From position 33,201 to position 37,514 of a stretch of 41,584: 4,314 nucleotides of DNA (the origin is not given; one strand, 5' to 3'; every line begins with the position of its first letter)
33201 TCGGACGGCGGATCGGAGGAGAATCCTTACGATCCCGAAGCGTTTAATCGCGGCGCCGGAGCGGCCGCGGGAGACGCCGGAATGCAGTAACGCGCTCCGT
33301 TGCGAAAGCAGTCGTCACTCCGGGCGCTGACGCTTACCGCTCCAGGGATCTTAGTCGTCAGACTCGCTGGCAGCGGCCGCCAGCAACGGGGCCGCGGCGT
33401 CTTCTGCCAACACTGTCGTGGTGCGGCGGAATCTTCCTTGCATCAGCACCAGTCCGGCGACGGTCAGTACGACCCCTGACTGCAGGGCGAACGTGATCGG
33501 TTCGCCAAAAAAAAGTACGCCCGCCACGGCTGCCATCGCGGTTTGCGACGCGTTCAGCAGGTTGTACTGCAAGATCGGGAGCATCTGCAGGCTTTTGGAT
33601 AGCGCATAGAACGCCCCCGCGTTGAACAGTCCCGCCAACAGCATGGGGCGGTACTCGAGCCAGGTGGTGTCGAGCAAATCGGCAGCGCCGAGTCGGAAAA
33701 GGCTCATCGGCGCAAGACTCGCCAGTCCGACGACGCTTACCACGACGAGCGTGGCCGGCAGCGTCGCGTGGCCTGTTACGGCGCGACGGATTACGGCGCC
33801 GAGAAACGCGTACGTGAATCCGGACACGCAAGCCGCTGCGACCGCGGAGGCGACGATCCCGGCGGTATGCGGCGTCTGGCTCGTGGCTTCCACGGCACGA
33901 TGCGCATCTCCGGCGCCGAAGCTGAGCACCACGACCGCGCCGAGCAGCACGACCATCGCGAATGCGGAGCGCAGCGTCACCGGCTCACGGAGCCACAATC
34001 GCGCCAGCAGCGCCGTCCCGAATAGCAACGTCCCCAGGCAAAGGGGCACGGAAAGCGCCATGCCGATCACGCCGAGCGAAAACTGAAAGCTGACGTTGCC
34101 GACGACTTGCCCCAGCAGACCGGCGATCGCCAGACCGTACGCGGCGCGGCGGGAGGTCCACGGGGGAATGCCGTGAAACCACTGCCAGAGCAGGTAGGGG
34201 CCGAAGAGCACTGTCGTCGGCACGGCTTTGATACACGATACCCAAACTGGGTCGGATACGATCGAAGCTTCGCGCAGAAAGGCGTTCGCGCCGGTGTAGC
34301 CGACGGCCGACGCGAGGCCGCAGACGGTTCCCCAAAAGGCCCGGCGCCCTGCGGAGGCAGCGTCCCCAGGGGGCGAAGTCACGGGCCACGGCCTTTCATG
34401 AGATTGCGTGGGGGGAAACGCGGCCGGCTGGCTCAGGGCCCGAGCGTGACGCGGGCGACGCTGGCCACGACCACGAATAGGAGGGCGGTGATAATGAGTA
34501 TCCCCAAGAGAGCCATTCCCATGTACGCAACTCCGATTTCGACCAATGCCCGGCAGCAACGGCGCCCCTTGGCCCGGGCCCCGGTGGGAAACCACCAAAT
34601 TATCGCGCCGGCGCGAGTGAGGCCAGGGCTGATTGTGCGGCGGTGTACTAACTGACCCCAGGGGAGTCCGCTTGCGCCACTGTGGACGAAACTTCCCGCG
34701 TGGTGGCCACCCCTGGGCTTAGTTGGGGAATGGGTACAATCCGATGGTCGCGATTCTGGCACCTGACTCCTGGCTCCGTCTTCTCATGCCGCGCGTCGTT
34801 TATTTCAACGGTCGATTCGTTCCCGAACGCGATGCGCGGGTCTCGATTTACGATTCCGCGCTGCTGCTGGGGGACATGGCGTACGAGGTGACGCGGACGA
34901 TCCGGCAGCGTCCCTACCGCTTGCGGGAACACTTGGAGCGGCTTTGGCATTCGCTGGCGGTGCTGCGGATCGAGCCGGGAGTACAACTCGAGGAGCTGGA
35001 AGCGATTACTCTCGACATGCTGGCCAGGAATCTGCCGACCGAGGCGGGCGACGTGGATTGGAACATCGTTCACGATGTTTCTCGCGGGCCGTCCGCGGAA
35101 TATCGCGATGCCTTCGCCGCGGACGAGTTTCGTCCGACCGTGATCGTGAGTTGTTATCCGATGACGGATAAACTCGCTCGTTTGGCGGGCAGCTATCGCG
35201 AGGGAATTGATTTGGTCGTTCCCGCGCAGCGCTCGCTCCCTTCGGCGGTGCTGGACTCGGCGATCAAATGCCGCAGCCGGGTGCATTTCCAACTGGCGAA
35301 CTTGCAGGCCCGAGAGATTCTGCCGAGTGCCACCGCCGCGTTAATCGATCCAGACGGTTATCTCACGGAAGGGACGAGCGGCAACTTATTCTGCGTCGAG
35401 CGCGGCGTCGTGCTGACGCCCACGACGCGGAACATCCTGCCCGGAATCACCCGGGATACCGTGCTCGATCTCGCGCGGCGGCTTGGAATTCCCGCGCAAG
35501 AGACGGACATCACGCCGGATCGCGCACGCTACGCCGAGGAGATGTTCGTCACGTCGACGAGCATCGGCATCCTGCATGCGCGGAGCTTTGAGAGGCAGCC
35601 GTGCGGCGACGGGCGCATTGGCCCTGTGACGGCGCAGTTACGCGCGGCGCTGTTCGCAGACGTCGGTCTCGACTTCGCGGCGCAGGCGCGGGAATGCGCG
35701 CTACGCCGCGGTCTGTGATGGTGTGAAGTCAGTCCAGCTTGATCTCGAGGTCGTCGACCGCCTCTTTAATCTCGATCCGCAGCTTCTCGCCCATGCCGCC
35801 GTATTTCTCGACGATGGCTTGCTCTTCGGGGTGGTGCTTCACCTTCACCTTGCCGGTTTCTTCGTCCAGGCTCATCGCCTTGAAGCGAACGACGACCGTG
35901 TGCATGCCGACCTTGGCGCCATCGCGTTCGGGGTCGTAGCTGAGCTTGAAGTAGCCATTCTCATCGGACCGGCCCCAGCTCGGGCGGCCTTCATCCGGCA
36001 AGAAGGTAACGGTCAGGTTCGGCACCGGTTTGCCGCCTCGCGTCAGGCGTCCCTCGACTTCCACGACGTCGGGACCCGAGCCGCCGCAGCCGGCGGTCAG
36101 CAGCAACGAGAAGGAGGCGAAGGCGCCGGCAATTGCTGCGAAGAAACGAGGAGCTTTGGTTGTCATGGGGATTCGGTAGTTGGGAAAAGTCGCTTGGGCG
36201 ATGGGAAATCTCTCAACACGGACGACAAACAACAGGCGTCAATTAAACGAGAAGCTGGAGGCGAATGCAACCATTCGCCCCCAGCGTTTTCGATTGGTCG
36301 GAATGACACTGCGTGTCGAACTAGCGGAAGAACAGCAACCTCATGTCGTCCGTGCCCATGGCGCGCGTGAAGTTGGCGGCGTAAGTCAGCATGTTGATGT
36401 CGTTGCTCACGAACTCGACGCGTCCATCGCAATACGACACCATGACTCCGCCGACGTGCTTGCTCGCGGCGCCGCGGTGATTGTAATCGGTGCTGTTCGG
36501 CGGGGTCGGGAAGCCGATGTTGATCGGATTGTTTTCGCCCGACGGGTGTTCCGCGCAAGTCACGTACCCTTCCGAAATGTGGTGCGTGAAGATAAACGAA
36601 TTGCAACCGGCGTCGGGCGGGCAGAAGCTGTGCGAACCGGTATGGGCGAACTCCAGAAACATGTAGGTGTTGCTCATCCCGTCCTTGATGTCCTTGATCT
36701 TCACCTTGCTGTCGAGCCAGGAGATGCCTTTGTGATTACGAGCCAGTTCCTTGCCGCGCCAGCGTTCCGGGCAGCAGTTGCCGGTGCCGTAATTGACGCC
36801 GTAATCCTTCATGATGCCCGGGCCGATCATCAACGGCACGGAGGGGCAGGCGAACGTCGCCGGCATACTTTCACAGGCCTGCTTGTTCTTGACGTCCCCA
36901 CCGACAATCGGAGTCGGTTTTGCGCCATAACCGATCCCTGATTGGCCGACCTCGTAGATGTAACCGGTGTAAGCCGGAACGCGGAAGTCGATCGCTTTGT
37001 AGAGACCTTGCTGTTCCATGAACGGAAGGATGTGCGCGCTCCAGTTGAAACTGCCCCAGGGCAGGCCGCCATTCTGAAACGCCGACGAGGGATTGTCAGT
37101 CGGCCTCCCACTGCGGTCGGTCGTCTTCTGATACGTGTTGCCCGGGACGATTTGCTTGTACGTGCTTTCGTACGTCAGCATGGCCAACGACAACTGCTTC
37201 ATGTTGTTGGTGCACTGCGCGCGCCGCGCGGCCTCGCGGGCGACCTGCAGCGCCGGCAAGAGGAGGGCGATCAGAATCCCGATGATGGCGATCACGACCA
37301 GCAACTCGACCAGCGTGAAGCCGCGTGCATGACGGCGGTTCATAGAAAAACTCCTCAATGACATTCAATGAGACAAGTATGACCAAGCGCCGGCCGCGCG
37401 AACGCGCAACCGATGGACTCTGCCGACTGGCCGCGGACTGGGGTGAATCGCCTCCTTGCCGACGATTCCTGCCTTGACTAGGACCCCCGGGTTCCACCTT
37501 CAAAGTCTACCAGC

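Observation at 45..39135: PEP-CTERM/exosortase-type surface system with no visible exosortase: EPS operon, orphan EpsI, four PEP-CTERM cargo genes (three with dockerins) and a sulfotransferase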

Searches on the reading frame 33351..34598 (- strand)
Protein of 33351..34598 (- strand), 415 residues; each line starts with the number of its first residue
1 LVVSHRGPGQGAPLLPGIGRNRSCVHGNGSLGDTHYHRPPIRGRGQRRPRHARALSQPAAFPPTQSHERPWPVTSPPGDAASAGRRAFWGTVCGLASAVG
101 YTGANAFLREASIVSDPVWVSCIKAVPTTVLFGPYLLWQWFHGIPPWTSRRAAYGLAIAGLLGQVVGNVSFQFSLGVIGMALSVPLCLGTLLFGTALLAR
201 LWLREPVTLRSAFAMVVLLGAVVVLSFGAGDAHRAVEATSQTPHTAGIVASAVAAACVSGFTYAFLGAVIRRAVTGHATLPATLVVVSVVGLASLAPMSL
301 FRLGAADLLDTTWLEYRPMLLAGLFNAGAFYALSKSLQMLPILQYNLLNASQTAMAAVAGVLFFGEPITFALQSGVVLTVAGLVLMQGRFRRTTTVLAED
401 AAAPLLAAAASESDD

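Call 6: search_protein_families(library=ncbifam, proteins=[window:33351-34598:-], max_evalue=0.01)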
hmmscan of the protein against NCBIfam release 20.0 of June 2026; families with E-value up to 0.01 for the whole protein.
window:33351-34598:- (415 aa): 4 families
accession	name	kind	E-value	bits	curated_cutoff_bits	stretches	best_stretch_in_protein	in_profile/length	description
NF033470.1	SMR_qac_bcrC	exception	6.4e-09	36.3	225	1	329-395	43-110/114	quaternary ammonium compound efflux SMR transporter BcrC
NF051481.1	EbrA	exception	2.4e-05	24.6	160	1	312-386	27-102/104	SMR family multidrug efflux transporter EbrA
NF033469.1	SMR_qac_bcrB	exception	0.00011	22.7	205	1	327-386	41-101/105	quaternary ammonium compound efflux SMR transporter BcrB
NF051482.1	EbrB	exception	0.00021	21.9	160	1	327-387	41-102/105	SMR family multidrug efflux transporter EbrB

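Call 8: search_protein_families(library=pfam, proteins=[window:33351-34598:-], max_evalue=0.01)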
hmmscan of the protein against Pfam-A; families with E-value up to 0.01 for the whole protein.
window:33351-34598:- (415 aa): 1 family
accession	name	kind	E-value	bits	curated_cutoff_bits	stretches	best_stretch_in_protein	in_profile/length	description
PF00892.27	EamA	-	3e-15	57.1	28.2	2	252-386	3-133/135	EamA-like transporter family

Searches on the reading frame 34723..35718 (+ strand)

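Call 6: search_protein_families(library=ncbifam, proteins=[window:34723-35718:+], max_evalue=0.01)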
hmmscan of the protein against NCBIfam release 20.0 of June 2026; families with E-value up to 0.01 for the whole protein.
window:34723-35718:+ (331 aa): 18 families
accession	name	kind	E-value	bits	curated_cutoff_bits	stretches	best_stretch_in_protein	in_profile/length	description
NF005209.0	PRK06680.1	subfamily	2.5e-43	148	320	1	22-311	1-278/286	D-amino-acid transaminase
NF006185.0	PRK08320.1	subfamily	3.5e-43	147.8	363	1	24-309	3-278/292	branched-chain amino acid aminotransferase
TIGR01122.1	ilvE_I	equivalog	1.8e-39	135.7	245.55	1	27-311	1-281/298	branched-chain-amino-acid transaminase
NF005146.0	PRK06606.1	equivalog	1.4e-37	129.3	279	1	25-312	8-290/307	branched-chain amino acid transaminase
TIGR01121.1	D_amino_aminoT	equivalog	1.6e-31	109.6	277.45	1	26-311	2-272/276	D-amino-acid transaminase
NF009126.0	PRK12479.1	equivalog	5.5e-31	107.8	518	1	25-308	5-278/299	branched-chain-amino-acid transaminase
NF005800.0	PRK07650.1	equivalog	1.9e-25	89.7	308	1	25-308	2-270/290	aminodeoxychorismate lyase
NF005726.0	PRK07544.1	equivalog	1.8e-23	83.1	396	1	25-283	12-260/295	branched-chain amino acid aminotransferase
NF009066.0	PRK12400.1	equivalog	1.4e-17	64.1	538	1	38-309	21-277/290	D-amino-acid transaminase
NF004761.0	PRK06092.1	equivalog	1.5e-16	60.5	260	1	37-290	9-248/268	aminodeoxychorismate lyase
NF009896.0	PRK13356.1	equivalog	2.6e-16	59.6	262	2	205-306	176-275/287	branched-chain amino acid aminotransferase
TIGR03461.1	pabC_Proteo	equivalog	1.2e-15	57.5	176.85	1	37-289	7-245/262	aminodeoxychorismate lyase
NF005888.0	PRK07849.1-3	equivalog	1.7e-13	50.2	273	2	206-283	184-263/298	aminodeoxychorismate lyase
NF009897.0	PRK13357.1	equivalog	1.1e-08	34.2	307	1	213-310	231-339/358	branched-chain amino acid aminotransferase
TIGR01123.1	ilvE_II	equivalog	4.7e-08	32.4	250.05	1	209-308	182-293/313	branched-chain-amino-acid transaminase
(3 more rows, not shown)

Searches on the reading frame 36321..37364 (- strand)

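Call 6: search_protein_families(library=ncbifam, proteins=[window:36321-37364:-], max_evalue=0.01)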
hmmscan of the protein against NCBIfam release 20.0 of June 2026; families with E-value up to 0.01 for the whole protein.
window:36321-37364:- (347 aa): 16 families
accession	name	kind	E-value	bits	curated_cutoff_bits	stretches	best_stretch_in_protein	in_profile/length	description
TIGR01710.1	typeII_sec_gspG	equivalog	1e-09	38.5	88.85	1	14-67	1-54/134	type II secretion system major pseudopilin GspG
NF041775.1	typeIV_PilA_Myxo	equivalog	2.6e-07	30.8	400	1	9-62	7-59/214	type IV pilin protein PilA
NF040999.1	pilin_ComGC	equivalog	3.9e-07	30.2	75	1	14-66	2-54/84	competence type IV pilus major pilin ComGC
TIGR02532.1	IV_pilin_GFxxxE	domain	5.9e-07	29.1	16.3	1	14-36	2-24/24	prepilin-type N-terminal cleavage/methylation domain-containing protein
TIGR01708.2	typeII_sec_gspH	equivalog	7.4e-07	29.3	80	1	14-49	2-36/169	type II secretion system minor pseudopilin GspH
NF007862.0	PRK10574.1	equivalog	2.1e-06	27.9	138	1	12-42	3-33/145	prepilin peptidase-dependent pilin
TIGR02596.1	TIGR02596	subfamily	5.5e-06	26.6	70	1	16-64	1-50/196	Verru_Chthon cassette protein D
TIGR04294.2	pre_pil_HX9DG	domain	6.1e-06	25.9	19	1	300-320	2-22/22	H-X9-DG-CTERM domain-containing protein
TIGR01707.1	gspI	equivalog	3.2e-05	24.4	44.35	1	15-87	1-67/101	type II secretion system minor pseudopilin GspI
NF041013.1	T4P_ComGE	equivalog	4.1e-05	23.6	49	1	14-45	4-35/83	competence type IV pilus minor pilin ComGE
TIGR01711.1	gspJ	equivalog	0.00037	20.4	64.85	1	14-77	1-65/192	type II secretion system minor pseudopilin GspJ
NF041002.1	pilin_ComGF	equivalog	0.0018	18.5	80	1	14-59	2-46/139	competence type IV pilus minor pilin ComGF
NF007800.0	PRK10506.1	equivalog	0.0018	18.2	158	1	10-57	5-52/163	prepilin peptidase-dependent protein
NF047828.1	T3SSXpsI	equivalog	0.0019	18.2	150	0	14-54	2-42/132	type II secretion system protein XpsI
TIGR02599.1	TIGR02599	subfamily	0.0058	15.9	256.5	1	15-53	1-39/361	Verru_Chthon cassette protein C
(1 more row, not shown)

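Call 8: search_protein_families(library=pfam, proteins=[window:36321-37364:-], max_evalue=0.01)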
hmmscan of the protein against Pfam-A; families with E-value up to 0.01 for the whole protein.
window:36321-37364:- (347 aa): 2 families
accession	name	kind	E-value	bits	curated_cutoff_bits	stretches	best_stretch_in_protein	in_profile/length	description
PF07596.16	SBP_bac_10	-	2.6e-46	159.3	23.3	1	40-324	1-266/268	Protein of unknown function (DUF1559)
PF07963.17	N_methyl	-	4.3e-09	36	21.2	1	10-36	1-27/27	Prokaryotic N-terminal methylation motif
